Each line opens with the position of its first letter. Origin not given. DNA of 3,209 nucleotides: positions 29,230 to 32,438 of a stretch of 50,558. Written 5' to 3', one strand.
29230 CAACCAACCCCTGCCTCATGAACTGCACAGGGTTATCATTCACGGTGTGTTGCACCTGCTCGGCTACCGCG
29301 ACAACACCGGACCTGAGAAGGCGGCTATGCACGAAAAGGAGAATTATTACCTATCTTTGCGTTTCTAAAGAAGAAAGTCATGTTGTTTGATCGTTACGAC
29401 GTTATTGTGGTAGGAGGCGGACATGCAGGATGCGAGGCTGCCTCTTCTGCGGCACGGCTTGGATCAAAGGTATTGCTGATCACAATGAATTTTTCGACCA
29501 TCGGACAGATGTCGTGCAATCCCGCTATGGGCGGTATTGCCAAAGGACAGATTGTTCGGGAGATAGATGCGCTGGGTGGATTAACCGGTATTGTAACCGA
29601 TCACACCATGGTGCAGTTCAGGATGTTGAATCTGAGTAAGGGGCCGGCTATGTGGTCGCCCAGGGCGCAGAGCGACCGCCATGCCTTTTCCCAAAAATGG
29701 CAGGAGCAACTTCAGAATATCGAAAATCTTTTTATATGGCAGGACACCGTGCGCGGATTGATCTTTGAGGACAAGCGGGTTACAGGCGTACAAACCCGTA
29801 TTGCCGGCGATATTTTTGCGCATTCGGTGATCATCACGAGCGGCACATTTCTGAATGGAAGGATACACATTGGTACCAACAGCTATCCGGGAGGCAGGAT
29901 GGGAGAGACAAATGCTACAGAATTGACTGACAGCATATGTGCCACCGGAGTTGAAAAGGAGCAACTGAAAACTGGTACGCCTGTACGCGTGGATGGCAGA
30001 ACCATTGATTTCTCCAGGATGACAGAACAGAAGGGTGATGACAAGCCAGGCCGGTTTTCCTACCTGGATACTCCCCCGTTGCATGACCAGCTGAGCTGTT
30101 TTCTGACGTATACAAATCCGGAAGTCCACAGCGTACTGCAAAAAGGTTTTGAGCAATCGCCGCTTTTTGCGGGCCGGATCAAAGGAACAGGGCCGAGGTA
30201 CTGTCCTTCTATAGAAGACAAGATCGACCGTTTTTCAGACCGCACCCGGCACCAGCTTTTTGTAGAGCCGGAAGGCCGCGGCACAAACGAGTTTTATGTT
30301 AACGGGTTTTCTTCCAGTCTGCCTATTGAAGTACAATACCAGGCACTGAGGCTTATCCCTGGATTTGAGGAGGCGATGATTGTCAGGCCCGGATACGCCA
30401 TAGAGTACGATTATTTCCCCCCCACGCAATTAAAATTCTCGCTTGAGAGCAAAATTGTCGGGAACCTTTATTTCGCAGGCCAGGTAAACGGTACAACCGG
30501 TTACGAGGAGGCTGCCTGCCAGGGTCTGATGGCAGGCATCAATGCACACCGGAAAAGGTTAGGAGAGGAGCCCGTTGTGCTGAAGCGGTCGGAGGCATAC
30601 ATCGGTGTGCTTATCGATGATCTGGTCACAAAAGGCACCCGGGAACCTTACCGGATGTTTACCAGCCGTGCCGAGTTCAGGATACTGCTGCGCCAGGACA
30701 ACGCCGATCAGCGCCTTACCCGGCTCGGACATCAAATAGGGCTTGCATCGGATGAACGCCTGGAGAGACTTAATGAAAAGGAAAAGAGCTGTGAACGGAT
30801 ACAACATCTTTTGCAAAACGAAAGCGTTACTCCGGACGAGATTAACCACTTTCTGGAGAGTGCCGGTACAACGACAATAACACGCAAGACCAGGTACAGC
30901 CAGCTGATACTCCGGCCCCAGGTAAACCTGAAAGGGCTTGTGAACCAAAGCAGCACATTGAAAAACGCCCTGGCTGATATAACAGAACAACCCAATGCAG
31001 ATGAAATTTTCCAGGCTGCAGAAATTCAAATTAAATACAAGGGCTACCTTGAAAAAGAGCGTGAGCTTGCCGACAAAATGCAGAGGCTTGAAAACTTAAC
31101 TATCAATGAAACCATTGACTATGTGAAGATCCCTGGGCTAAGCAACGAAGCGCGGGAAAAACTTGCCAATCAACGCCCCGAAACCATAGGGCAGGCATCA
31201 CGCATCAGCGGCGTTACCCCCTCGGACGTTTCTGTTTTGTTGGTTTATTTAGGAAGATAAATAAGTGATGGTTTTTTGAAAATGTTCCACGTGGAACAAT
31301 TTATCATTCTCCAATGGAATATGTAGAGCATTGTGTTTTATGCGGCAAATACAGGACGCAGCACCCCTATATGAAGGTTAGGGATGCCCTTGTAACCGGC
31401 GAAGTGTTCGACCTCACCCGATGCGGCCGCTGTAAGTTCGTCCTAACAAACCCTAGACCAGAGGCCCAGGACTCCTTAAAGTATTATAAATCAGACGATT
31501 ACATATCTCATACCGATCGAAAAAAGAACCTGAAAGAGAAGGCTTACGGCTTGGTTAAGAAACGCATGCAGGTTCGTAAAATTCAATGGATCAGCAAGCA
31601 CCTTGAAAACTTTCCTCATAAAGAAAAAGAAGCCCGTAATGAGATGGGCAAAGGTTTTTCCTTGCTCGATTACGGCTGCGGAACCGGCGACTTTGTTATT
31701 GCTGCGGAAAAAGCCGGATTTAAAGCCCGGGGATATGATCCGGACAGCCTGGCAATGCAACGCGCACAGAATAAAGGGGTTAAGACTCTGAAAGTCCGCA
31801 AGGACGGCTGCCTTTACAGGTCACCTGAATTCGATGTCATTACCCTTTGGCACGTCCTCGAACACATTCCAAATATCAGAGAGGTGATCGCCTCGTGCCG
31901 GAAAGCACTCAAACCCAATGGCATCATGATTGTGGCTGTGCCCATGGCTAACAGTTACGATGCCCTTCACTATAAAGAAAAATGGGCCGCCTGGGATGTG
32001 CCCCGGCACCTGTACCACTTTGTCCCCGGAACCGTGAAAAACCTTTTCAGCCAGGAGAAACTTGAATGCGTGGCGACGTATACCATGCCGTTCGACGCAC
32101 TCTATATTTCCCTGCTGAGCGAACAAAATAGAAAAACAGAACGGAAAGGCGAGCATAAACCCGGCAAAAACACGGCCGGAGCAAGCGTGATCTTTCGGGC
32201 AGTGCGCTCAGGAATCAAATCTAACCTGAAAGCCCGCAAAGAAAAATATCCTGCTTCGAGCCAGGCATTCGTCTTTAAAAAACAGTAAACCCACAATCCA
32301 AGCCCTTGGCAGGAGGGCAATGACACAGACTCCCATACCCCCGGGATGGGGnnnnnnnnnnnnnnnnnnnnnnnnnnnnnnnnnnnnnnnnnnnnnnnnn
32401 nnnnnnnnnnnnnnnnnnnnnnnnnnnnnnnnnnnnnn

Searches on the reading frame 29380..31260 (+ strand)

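Call 63: search_protein_families(library=pfam, proteins=[window:29380-31260:+], max_evalue=0.00001)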
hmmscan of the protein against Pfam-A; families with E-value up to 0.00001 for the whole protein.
window:29380-31260:+ (626 aa): 6 families
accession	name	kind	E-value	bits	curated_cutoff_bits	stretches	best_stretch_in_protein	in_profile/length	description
PF01134.28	GIDA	-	6.8e-159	529.5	22.1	1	7-396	1-390/391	Glucose inhibited division protein A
PF13932.14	SAM_GIDA_C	-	1.4e-26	92.5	27.1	1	565-621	1-57/57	tRNA modifying enzyme MnmG/GidA C-terminal helical bundle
PF21680.2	GIDA_C_1st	-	1.8e-16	61.1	24.7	1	458-561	1-96/96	tRNA modifying enzyme MnmG/GidA C-terminal helical domain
PF12831.13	FAD_oxidored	-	1.6e-08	34.7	27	1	7-140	1-127/416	FAD dependent oxidoreductase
PF07992.20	Pyr_redox_2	-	5.3e-06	26.5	26.1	1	6-109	1-58/291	Pyridine nucleotide-disulphide oxidoreductase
PF00890.30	FAD_binding_2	-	8.9e-06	25.6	20.4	0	7-43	1-37/414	FAD binding domain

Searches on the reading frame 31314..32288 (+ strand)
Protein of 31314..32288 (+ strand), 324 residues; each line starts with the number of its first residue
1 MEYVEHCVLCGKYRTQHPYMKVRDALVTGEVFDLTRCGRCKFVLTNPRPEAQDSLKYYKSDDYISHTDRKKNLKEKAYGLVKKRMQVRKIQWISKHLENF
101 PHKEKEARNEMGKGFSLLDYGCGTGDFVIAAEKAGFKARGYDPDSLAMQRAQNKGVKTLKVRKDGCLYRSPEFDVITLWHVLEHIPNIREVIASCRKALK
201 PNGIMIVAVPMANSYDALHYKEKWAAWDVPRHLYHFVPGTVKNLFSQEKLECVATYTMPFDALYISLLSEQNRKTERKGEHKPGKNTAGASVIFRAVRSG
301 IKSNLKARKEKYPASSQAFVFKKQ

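Call 63: search_protein_families(library=pfam, proteins=[window:31314-32288:+], max_evalue=0.00001)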
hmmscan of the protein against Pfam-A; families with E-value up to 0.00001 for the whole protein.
window:31314-32288:+ (324 aa): 5 families
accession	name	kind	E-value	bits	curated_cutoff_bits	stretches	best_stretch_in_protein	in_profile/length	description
PF13489.12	Methyltransf_23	-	1.2e-25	90.5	27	1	96-253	13-162/164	Methyltransferase domain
PF08242.18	Methyltransf_12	-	1.1e-13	52.2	30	1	118-204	1-97/98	Methyltransferase domain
PF08241.18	Methyltransf_11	-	2.4e-12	47.8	21.2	1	118-207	1-95/95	Methyltransferase domain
PF13649.12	Methyltransf_25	-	1.9e-10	41.7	27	1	118-203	2-97/97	Methyltransferase domain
PF13847.12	Methyltransf_31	-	2.2e-10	40.8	27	1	113-211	3-113/145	Methyltransferase domain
